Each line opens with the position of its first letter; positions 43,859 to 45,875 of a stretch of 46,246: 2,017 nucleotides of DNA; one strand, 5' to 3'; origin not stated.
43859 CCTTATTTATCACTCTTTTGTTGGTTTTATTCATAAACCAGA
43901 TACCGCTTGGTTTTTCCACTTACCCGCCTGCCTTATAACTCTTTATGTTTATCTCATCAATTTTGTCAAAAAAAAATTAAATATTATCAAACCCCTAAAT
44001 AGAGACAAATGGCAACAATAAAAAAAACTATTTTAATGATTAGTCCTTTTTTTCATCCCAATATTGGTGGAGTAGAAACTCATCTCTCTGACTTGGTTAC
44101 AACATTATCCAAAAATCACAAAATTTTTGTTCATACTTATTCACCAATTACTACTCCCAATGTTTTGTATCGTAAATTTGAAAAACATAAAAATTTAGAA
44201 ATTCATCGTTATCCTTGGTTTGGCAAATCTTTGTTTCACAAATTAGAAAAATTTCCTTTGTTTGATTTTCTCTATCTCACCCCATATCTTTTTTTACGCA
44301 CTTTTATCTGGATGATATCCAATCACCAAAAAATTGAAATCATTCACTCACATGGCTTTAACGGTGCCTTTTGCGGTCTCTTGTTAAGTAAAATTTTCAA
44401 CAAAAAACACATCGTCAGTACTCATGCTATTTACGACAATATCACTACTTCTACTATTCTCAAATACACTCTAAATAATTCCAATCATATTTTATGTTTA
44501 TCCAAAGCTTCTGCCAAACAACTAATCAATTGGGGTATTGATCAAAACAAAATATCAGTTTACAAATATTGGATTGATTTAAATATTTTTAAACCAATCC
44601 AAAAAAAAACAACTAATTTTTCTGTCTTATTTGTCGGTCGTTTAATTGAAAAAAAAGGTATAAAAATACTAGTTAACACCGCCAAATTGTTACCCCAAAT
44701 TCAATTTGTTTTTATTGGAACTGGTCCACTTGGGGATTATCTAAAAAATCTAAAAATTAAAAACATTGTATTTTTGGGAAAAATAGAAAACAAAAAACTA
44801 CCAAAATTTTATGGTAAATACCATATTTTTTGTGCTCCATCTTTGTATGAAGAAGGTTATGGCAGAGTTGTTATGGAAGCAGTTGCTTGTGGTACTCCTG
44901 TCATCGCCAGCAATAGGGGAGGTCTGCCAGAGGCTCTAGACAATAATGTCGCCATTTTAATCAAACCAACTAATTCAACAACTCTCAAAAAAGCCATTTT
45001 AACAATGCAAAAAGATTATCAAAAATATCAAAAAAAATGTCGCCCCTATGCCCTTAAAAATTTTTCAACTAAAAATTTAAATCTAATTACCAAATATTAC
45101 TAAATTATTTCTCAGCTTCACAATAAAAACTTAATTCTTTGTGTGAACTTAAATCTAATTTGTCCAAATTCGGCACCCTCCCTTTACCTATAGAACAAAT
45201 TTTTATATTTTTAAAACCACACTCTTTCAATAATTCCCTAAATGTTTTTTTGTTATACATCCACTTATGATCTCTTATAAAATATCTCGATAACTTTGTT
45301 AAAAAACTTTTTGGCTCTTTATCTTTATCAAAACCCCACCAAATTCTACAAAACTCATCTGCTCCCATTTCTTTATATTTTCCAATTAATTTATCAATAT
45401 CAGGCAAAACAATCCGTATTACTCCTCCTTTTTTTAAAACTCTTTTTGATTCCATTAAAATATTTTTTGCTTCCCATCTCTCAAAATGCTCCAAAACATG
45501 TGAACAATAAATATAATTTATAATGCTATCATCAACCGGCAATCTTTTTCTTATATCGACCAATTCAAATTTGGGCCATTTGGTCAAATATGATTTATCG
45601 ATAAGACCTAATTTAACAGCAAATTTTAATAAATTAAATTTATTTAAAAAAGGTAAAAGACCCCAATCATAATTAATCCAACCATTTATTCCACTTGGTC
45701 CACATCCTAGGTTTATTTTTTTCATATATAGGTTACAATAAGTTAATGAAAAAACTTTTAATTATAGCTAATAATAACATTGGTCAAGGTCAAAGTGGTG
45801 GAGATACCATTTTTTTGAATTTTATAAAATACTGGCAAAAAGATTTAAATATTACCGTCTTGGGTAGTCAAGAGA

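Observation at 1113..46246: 45-kb glycosylation super-locus dominated by 16-18 GT-C membrane glycosyltransferases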

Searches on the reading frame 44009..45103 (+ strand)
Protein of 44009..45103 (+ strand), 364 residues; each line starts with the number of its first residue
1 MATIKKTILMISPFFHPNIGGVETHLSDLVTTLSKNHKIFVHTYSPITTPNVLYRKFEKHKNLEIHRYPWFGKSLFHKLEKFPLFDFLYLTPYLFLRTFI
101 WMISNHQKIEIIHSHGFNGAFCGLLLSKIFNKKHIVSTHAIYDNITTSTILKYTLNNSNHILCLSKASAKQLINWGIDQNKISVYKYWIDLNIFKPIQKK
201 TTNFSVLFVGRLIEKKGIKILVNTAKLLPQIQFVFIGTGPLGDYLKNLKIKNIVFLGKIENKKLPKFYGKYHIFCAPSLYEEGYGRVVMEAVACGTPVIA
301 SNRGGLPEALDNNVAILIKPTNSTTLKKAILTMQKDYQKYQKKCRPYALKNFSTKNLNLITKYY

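Call 8: search_protein_families(library=pfam, max_evalue=0.01, proteins=[window:44009-45103:+])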
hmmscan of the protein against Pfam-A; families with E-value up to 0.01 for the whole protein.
window:44009-45103:+ (364 aa): 6 families
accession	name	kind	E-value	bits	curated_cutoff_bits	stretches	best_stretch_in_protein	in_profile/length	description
PF00534.26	Glycos_transf_1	-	1e-32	113.5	26.4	1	193-348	5-169/172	Glycosyl transferases group 1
PF13692.12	Glyco_trans_1_4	-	7.1e-28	98.1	27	1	205-335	3-141/142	Glycosyl transferases group 1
PF13439.12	Glyco_transf_4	-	7.3e-16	59.1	28.5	1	19-191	1-168/170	Glycosyltransferase Family 4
PF20706.3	GT4-conflict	-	2.6e-07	30.4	26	1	272-314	283-324/385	Family 4 Glycosyltransferase in conflict systems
PF13524.12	Glyco_trans_1_2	-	6.3e-07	29.9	25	1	221-329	5-107/144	Glycosyl transferase-like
PF13579.12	Glyco_trans_4_4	-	2.4e-05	25.2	29.7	1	20-186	1-156/158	Glycosyl transferase 4-like domain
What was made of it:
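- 43026..46246 (.): g37 (GT2 with 2 TM, +), g38 (GT4, +), g39 (SAM methyltransferase, 45105-45725, -) and a truncated GT4 (45746-46246, +). The locus runs off the window end. Pfam (call 8).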

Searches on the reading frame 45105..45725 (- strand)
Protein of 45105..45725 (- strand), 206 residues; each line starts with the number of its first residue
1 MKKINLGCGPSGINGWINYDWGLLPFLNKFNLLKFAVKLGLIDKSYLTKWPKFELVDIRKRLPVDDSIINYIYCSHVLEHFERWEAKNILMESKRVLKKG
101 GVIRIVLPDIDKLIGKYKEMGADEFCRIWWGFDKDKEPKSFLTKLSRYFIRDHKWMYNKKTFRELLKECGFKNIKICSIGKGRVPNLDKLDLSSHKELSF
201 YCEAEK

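Call 8: search_protein_families(library=pfam, max_evalue=0.01, proteins=[window:45105-45725:-])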
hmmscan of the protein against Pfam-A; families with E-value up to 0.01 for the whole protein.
window:45105-45725:- (206 aa): 4 families
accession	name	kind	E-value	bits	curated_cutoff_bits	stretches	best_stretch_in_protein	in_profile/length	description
PF13489.12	Methyltransf_23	-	4.3e-07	30.3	27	1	65-175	78-163/164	Methyltransferase domain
PF08241.18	Methyltransf_11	-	4.9e-06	27.5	21.2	1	52-103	45-93/95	Methyltransferase domain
PF13649.12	Methyltransf_25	-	0.00028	22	27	1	52-101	49-97/97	Methyltransferase domain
PF13847.12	Methyltransf_31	-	0.00076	19.6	27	1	52-116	57-121/145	Methyltransferase domain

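Call 11: find_encoding_contigs(protein=window:45105-45725:-, flank=10000, max_places=6)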
Protein window:45105-45725:- (206 aa): 1 contig read that carries it; 1 place shown.
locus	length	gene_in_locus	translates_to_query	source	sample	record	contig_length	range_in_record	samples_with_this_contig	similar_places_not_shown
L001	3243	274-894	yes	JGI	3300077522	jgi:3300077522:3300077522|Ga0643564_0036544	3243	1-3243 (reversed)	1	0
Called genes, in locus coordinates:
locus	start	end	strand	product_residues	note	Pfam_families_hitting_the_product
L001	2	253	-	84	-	?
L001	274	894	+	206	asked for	PF08241:Methyltransf_11 (weak), PF13489:Methyltransf_23 (weak)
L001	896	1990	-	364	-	PF13439:Glyco_transf_4, PF13579:Glyco_trans_4_4 (faint), PF00534:Glycos_transf_1, PF13692:Glyco_trans_1_4, PF13524:Glyco_trans_1_2 (weak), PF20706:GT4-conflict (weak)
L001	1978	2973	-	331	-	PF00535:Glycos_transf_2, PF13641:Glyco_tranf_2_3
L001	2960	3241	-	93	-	?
